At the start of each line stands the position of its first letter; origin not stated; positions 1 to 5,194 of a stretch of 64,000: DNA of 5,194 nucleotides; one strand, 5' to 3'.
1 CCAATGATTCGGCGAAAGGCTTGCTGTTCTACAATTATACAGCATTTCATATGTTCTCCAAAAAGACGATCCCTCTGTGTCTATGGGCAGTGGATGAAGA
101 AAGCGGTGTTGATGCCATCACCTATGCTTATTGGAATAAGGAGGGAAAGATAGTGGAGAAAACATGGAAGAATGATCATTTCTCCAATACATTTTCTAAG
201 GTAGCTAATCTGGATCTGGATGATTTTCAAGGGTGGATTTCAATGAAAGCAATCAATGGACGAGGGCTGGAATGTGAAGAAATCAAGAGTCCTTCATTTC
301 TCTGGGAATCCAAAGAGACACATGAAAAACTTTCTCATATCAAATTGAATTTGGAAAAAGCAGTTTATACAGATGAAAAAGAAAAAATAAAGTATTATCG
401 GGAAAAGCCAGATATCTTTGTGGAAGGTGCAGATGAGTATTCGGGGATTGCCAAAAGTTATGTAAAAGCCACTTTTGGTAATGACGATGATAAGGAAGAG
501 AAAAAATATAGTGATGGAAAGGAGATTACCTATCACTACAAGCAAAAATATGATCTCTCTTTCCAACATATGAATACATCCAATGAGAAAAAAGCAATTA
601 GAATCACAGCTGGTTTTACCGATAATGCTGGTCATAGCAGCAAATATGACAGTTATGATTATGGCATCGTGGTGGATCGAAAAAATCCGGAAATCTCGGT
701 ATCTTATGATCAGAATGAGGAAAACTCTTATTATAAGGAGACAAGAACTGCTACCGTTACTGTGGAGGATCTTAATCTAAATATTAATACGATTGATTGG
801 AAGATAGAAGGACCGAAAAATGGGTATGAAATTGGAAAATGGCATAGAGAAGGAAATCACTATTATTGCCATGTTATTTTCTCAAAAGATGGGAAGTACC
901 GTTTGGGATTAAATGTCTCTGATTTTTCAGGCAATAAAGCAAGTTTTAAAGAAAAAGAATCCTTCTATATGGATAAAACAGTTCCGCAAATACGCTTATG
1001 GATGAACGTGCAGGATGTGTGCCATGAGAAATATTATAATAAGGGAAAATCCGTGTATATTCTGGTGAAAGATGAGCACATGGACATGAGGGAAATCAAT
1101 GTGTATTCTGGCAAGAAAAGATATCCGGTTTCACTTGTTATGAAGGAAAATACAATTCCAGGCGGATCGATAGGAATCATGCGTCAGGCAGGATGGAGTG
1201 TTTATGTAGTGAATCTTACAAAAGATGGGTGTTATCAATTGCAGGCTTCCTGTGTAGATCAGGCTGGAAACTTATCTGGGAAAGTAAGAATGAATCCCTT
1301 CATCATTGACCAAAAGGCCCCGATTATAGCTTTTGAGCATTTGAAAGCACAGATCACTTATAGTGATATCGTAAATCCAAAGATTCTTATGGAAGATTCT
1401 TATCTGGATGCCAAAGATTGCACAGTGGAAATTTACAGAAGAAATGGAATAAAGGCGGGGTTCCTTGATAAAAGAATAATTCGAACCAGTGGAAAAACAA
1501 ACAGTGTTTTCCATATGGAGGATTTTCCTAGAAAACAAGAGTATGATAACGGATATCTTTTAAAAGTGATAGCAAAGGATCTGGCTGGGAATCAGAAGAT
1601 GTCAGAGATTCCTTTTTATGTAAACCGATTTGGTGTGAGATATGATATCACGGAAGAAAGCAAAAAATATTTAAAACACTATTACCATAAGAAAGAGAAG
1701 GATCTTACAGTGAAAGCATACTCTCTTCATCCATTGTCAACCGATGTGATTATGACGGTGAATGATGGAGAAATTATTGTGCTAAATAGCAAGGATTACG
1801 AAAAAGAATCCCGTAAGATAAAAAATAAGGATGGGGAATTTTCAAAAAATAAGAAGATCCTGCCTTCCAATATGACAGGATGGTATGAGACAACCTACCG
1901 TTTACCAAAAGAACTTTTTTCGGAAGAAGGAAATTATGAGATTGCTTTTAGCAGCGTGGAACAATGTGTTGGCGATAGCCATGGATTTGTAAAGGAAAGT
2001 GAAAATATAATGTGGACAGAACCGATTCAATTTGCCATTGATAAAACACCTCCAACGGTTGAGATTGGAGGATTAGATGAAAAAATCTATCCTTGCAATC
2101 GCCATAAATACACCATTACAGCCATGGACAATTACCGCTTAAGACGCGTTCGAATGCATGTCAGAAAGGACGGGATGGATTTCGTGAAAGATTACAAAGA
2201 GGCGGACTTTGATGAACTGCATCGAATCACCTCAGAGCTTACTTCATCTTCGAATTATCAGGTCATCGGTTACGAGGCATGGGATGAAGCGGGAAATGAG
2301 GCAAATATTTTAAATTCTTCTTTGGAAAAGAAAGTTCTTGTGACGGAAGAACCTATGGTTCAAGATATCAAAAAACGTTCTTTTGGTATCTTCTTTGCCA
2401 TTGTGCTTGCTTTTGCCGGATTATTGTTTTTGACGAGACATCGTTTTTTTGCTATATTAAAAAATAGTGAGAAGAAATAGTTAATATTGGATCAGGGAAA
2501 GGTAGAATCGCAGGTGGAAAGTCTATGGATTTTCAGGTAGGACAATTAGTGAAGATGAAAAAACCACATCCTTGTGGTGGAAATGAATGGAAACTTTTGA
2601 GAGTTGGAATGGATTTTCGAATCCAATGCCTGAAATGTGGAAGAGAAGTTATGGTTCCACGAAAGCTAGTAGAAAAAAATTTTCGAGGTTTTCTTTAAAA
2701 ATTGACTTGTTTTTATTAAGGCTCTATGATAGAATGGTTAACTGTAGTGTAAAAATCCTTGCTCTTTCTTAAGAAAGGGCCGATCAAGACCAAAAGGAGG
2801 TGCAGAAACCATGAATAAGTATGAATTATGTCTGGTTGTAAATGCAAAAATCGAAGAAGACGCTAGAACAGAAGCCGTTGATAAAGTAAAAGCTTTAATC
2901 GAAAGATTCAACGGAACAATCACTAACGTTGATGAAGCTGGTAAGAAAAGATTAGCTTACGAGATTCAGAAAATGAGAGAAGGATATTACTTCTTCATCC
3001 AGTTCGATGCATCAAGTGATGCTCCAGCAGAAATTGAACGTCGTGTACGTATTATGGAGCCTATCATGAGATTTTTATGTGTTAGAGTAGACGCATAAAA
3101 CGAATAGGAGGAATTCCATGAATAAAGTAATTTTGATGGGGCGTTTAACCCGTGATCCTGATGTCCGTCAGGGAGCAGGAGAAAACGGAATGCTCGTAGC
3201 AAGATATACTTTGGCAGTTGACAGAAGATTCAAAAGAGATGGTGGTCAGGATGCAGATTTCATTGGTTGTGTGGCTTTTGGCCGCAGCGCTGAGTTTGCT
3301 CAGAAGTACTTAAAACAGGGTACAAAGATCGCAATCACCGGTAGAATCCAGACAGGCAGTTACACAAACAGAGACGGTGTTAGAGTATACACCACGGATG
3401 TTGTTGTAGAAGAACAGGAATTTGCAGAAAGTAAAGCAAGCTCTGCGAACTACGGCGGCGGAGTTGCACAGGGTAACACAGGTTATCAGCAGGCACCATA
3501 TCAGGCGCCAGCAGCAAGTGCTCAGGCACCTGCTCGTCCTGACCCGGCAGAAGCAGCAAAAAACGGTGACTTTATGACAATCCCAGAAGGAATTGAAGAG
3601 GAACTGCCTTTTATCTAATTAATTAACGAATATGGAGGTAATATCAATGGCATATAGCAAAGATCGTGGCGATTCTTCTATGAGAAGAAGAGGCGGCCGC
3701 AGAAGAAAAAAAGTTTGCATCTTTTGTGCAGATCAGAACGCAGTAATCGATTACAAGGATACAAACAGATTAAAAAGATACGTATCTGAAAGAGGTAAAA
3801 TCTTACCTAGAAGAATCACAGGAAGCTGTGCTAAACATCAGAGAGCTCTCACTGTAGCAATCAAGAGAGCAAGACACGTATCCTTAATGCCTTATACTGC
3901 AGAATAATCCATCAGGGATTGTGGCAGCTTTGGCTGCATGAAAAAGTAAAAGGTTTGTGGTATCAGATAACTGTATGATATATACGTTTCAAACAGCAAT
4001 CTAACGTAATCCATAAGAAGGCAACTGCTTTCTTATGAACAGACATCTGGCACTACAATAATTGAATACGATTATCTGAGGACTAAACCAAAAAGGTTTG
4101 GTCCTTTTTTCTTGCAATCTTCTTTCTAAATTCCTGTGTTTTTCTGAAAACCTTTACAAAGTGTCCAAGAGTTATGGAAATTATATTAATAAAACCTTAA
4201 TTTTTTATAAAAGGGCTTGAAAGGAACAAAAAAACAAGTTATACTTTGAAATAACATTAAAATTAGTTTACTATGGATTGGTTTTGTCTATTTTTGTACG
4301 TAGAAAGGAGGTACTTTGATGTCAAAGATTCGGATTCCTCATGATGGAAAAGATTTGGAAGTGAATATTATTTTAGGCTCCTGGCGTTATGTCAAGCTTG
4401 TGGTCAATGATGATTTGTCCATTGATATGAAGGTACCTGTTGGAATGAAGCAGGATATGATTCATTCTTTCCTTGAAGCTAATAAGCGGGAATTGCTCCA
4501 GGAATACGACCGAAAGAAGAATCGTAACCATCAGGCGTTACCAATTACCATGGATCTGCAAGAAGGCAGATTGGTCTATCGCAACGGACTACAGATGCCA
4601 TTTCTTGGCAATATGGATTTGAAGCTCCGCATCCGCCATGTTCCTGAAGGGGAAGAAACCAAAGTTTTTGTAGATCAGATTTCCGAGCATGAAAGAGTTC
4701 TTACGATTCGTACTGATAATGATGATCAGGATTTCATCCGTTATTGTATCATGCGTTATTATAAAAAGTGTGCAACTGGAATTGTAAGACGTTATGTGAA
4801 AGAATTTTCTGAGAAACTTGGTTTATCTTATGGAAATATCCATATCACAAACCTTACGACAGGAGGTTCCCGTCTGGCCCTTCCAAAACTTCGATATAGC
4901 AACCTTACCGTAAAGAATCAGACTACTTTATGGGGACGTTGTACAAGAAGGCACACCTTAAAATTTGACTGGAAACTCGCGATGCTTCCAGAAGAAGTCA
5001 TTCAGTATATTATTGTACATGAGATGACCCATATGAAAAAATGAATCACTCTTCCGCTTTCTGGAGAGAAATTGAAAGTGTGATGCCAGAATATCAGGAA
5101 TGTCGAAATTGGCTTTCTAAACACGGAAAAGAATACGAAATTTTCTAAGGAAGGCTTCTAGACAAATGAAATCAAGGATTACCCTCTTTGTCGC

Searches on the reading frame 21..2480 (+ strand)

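Call 44: search_protein_families(library=pfam, proteins=[window:21-2480:+], max_evalue=0.00001)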
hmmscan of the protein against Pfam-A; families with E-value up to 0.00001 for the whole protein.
window:21-2480:+ (819 aa): 2 families
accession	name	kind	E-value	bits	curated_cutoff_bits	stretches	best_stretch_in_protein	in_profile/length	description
PF19077.6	Big_13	-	9.9e-09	36.1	27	0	388-430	60-101/102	Bacterial Ig-like domain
PF13750.12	Big_3_3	-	3e-07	30.7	27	0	290-355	14-78/157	Bacterial Ig-like domain (group 3)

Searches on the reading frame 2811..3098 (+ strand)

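Call 44: search_protein_families(library=pfam, proteins=[window:2811-3098:+], max_evalue=0.00001)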
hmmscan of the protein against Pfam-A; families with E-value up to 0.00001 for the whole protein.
window:2811-3098:+ (95 aa): 1 family
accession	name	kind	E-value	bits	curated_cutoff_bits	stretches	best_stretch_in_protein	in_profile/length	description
PF01250.22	Ribosomal_S6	-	3.8e-31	107.6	27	1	3-92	1-90/90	Ribosomal protein S6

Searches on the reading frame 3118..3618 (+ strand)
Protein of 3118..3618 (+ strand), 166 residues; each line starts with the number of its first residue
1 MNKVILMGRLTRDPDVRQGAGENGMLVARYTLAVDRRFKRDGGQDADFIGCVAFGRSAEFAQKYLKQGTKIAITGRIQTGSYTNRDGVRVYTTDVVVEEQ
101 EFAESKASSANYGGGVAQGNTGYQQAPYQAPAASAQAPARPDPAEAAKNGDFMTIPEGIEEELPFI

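Call 44: search_protein_families(library=pfam, proteins=[window:3118-3618:+], max_evalue=0.00001)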
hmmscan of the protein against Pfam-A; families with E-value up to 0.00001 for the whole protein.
window:3118-3618:+ (166 aa): 1 family
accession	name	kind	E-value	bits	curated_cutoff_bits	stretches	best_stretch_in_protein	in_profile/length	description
PF00436.31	SSB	-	2.1e-29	102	26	1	1-102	1-103/104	Single-strand binding protein family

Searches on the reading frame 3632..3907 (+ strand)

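Call 44: search_protein_families(library=pfam, proteins=[window:3632-3907:+], max_evalue=0.00001)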
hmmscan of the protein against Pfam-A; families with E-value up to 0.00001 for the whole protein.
window:3632-3907:+ (91 aa): 1 family
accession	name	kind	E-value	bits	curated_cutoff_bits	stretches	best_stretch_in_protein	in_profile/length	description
PF01084.26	Ribosomal_S18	-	1.1e-26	93.1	21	1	36-86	2-52/52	Ribosomal protein S18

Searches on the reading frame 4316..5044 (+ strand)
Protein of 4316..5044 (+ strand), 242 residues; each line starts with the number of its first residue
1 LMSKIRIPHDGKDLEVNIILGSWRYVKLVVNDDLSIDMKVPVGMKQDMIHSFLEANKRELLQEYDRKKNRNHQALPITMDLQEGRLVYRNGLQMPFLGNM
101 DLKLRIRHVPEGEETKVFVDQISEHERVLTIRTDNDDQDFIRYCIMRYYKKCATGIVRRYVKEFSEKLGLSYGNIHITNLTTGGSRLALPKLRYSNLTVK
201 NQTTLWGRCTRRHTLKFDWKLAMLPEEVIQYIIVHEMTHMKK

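Call 44: search_protein_families(library=pfam, proteins=[window:4316-5044:+], max_evalue=0.00001)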
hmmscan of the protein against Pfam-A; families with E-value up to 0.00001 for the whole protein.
window:4316-5044:+ (242 aa): 1 family
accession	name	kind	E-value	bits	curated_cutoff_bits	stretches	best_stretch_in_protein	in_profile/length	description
PF01863.23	YgjP-like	-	1.3e-25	91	26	2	191-241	128-178/207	YgjP-like, metallopeptidase domain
